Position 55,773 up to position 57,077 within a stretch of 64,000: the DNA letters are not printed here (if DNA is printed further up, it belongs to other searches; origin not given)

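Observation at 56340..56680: Low-complexity Thr/Pro/Ala-rich linker in RodZ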

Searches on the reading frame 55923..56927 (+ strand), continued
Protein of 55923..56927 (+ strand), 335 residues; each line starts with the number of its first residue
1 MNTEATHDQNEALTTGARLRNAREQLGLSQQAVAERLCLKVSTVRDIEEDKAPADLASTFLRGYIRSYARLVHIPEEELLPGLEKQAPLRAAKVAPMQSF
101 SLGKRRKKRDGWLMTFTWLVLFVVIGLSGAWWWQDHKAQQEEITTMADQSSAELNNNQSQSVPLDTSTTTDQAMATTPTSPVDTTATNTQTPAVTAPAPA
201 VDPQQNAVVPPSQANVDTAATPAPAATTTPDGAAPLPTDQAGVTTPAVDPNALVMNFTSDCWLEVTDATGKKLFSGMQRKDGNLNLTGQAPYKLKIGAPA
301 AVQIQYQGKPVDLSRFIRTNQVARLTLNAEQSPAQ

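Call 20: find_encoding_contigs(protein=P0029, flank=1500, max_places=3)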
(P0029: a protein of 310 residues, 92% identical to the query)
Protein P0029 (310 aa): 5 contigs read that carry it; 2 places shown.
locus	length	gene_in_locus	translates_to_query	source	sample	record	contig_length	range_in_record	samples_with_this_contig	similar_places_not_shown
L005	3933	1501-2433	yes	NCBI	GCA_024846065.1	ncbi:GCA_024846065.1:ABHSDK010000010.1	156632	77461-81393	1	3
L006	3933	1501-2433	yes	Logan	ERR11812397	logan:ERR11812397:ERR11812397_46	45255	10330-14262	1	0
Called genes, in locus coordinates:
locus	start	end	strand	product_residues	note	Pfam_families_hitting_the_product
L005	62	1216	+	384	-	PF21016:RlmN_N, PF04055:Radical_SAM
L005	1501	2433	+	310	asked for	PF01381:HTH_3, PF12844:HTH_19 (weak), PF13413:HTH_25, PF13560:HTH_31, PF13464:RodZ_C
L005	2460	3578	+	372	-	PF04551:GcpE, PF26540:GcpE_C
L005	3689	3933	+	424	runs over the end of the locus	PF13393:tRNA-synt_His, PF00587:tRNA-synt_2b, PF03129:HGTP_anticodon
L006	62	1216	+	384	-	PF21016:RlmN_N, PF04055:Radical_SAM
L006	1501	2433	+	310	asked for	PF01381:HTH_3, PF12844:HTH_19 (weak), PF13413:HTH_25, PF13560:HTH_31, PF13464:RodZ_C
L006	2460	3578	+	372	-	PF04551:GcpE, PF26540:GcpE_C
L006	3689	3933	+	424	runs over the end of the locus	PF13393:tRNA-synt_His, PF00587:tRNA-synt_2b, PF03129:HGTP_anticodon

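Call 21: find_encoding_contigs(protein=P0074, flank=1500, max_places=2)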
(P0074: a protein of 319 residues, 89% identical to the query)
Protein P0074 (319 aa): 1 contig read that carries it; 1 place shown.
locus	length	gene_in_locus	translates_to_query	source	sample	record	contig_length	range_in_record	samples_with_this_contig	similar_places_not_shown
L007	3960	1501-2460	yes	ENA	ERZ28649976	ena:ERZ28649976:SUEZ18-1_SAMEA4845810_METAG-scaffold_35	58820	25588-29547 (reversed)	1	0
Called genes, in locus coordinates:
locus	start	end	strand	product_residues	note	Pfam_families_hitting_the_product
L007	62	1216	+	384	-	PF21016:RlmN_N, PF04055:Radical_SAM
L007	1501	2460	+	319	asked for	PF01381:HTH_3, PF12844:HTH_19 (weak), PF13413:HTH_25, PF13560:HTH_31, PF13464:RodZ_C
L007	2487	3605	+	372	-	PF04551:GcpE, PF26540:GcpE_C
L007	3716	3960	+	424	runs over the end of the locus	PF13393:tRNA-synt_His, PF00587:tRNA-synt_2b, PF03129:HGTP_anticodon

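Call 23: find_encoding_contigs(protein=P0048, flank=300, max_places=1)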
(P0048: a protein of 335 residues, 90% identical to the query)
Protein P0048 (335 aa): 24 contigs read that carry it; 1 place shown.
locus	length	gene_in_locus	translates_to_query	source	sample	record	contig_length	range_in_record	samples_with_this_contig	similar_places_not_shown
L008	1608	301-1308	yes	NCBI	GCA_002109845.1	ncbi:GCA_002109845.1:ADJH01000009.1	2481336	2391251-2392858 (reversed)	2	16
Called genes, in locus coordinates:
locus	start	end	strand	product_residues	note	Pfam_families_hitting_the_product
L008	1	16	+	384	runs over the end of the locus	PF21016:RlmN_N, PF04055:Radical_SAM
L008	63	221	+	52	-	-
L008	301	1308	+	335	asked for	PF01381:HTH_3 (weak), PF12844:HTH_19 (weak), PF13413:HTH_25, PF13560:HTH_31 (weak), PF13464:RodZ_C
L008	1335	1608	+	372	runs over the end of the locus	PF04551:GcpE, PF26540:GcpE_C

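Call 24: find_encoding_contigs(protein=P0069, flank=300, max_places=1)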
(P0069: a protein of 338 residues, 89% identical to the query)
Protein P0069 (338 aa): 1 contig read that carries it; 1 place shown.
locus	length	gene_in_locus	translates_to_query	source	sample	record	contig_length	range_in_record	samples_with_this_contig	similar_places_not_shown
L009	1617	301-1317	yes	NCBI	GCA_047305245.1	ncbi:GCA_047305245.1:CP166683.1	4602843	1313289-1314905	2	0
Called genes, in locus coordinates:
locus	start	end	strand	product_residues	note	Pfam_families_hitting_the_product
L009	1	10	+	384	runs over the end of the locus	PF21016:RlmN_N, PF04055:Radical_SAM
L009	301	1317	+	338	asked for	PF01381:HTH_3, PF12844:HTH_19 (weak), PF13413:HTH_25, PF13560:HTH_31 (weak), PF13464:RodZ_C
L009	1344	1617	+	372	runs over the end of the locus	PF04551:GcpE, PF26540:GcpE_C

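Call 25: find_encoding_contigs(protein=P0095, flank=300, max_places=1)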
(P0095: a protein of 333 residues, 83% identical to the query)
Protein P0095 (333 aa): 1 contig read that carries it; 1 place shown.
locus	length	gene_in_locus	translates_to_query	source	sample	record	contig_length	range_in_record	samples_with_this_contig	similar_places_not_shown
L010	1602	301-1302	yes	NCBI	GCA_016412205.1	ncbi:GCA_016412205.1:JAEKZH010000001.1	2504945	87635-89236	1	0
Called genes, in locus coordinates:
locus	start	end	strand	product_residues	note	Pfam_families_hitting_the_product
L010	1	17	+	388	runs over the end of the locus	PF21016:RlmN_N, PF04055:Radical_SAM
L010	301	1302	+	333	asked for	PF01381:HTH_3 (weak), PF12844:HTH_19 (weak), PF13413:HTH_25, PF13560:HTH_31 (weak), PF13464:RodZ_C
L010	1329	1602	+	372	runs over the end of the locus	PF04551:GcpE, PF26540:GcpE_C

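Call 26: find_encoding_contigs(protein=P0007, flank=300, max_places=1)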
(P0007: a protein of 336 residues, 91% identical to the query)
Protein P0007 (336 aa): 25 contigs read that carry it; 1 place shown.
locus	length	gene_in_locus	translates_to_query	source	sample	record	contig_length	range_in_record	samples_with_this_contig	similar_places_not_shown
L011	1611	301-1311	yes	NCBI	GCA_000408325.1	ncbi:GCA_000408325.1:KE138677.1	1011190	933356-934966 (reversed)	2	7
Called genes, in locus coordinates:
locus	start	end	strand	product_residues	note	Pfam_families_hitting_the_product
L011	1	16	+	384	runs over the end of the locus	PF21016:RlmN_N, PF04055:Radical_SAM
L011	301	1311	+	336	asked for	PF01381:HTH_3 (weak), PF12844:HTH_19 (faint), PF13413:HTH_25, PF13560:HTH_31 (weak), PF13464:RodZ_C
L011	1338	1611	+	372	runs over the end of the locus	PF04551:GcpE, PF26540:GcpE_C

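Call 28: search_protein_representatives(protein=window:55923-56927:+)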
Query: 335 residues. Proteins with E-value up to 0.001 (for the whole library): 12432; up to 1e-10: 5967; up to 1e-30: 284. The best 150 are listed.
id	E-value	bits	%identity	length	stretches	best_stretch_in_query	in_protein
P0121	6.9e-128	442.7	68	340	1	1-329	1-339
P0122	9.6e-117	406.1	61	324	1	1-327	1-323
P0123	1.2e-111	389.3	80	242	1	1-247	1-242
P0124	1.2e-92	327.0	55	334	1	1-327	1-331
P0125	1.5e-92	326.6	82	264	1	1-204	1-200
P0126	1.6e-92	326.5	72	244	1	97-333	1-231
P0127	1.4e-89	316.8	52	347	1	1-327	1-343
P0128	3.6e-87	308.9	52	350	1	1-327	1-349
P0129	3.3e-86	305.8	55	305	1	1-327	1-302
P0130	6.3e-83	295.0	48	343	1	1-329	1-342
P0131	1.2e-82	294.0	51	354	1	1-330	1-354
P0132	1.4e-82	293.8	53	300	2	1-169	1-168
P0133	4.4e-82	292.2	51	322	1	1-329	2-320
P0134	6.8e-79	281.7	52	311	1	1-328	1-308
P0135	1.7e-78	280.4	49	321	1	1-330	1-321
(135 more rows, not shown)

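Call 42: predict_structure(alignment_id=A4)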
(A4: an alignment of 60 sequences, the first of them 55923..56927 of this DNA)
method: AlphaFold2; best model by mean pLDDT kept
length: 335 residues; sequences in the alignment: 60
mean_pLDDT: 74.5   pTM: 0.34
mean pLDDT of the five models: 74.5, 74.5, 74.2, 73.4, 72.7
residues with pLDDT >= 90: 150; 70-90: 40; 50-70: 73; < 50: 72
segments of 3 or more residues with pLDDT < 50: 5-9, 96-102, 164-177, 204-206, 212-221, 238-242, 332-335
pLDDT, mean of each block of 10 residues (from residue 1): 48 85 97 96 95 85 94 88 62 47 57 91 96 89 73 58 50 47 52 52 51 46 51 49 57 95 96 97 94 97 95 95 88 42
secondary structure, 60 per line:
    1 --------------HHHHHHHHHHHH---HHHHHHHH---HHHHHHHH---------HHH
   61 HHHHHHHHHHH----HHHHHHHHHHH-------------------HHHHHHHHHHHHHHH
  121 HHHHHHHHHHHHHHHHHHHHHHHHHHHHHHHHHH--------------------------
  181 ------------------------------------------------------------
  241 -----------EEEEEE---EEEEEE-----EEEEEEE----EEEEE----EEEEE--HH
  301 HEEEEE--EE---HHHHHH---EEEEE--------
elements in order: H15-26 H30-37 H41-48 H58-71 H76-86 H106-154 E252-257 E261-266 E272-278 E283-287 E292-296 E302-306 H314-319 E323-327

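Call 51: search_solved_structures(query=window:55923-56927:+, max_evalue=0.001)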
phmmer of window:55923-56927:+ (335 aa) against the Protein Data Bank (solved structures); distinct sequences matched with E-value up to 0.001: 1.
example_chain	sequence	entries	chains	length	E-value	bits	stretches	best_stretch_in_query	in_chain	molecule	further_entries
6s0k_k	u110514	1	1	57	6.7e-15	58.4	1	106-138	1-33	Cytoskeleton protein RodZ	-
